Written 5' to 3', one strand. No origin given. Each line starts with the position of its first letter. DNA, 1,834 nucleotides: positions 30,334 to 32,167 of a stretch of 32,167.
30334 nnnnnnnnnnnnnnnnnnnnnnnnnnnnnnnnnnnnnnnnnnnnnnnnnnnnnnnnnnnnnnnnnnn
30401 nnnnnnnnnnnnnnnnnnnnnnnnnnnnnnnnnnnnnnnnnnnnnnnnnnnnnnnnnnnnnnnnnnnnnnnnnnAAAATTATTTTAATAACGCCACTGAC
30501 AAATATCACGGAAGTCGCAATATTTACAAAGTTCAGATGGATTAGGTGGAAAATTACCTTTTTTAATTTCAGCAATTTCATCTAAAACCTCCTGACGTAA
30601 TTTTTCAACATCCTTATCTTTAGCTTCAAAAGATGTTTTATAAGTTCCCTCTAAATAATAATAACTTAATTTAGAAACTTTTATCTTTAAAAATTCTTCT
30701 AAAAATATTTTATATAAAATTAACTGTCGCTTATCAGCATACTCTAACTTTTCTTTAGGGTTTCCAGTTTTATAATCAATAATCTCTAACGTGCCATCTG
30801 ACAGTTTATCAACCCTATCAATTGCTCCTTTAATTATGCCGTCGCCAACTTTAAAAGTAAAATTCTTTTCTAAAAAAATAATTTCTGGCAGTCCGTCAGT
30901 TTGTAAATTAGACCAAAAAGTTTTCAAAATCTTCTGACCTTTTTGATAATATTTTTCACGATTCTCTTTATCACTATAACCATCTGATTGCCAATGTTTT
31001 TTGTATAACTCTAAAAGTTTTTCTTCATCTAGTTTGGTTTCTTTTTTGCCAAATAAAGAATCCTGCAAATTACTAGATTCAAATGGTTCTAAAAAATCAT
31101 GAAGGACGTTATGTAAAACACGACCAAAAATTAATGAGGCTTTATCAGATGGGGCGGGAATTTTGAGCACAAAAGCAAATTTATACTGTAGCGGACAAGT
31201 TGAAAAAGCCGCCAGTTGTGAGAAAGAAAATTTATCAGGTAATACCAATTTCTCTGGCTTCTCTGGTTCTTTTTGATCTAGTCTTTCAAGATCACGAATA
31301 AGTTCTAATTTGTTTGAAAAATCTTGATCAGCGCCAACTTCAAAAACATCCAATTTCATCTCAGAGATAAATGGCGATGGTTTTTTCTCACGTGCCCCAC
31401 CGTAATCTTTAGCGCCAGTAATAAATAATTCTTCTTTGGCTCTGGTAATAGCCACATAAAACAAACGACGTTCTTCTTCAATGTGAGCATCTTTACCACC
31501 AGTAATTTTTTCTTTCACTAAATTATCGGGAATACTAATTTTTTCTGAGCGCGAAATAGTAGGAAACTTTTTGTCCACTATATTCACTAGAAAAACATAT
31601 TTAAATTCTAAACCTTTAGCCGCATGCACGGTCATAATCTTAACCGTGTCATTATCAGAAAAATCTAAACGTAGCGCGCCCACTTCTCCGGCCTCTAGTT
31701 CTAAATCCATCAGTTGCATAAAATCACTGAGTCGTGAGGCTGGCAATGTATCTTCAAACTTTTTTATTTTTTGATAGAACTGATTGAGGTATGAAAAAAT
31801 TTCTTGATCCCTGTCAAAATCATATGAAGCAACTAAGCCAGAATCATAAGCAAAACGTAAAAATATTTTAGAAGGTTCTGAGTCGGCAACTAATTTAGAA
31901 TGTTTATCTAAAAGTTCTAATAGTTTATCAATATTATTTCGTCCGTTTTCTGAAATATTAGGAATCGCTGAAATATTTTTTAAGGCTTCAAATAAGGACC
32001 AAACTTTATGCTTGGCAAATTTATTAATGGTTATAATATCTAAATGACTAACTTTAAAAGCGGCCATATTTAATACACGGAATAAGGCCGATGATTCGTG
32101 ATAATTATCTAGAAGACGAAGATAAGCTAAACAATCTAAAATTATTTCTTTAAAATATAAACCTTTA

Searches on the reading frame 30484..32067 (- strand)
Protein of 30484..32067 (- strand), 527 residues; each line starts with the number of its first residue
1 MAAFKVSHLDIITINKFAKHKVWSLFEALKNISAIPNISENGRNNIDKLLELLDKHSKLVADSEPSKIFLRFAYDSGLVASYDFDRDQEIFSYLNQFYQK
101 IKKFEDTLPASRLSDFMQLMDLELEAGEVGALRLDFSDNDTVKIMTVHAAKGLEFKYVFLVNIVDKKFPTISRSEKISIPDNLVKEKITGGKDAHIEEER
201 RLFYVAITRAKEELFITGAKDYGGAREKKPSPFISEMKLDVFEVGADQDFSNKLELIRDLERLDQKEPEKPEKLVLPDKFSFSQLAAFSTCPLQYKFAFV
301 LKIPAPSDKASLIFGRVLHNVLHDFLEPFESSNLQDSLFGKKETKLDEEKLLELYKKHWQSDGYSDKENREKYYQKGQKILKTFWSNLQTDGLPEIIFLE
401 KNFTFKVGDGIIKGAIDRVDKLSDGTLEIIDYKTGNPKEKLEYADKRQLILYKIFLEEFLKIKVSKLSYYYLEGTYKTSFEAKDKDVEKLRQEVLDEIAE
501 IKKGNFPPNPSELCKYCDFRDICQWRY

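Call 9: search_protein_families(library=pfam, proteins=[window:30484-32067:-], max_evalue=0.01)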
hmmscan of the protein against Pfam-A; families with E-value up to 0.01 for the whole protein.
window:30484-32067:- (527 aa): 7 families
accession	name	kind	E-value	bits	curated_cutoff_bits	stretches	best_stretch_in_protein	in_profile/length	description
PF12705.13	PDDEXK_1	-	3.6e-38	132.4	22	1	280-524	2-247/247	PD-(D/E)XK nuclease superfamily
PF13361.12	UvrD_C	-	3.2e-28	99.6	25.6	1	87-219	234-348/350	UvrD-like helicase C-terminal domain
PF13538.12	UvrD_C_2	-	4.8e-12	46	27.4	2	193-216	28-51/52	UvrD-like helicase C-terminal domain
PF01930.23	Cas_Cas4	-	2.3e-08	34.7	22.7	1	413-524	53-159/160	Domain of unknown function DUF83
PF09810.15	Exo5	-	6.1e-05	23.1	25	0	354-503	132-240/367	Exonuclease V - a 5' deoxyribonuclease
PF10926.14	DUF2800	-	0.0014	18.3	21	1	371-526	77-235/368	Protein of unknown function (DUF2800)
PF13087.12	AAA_12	-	0.0015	18.5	27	1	136-220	133-194/195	AAA domain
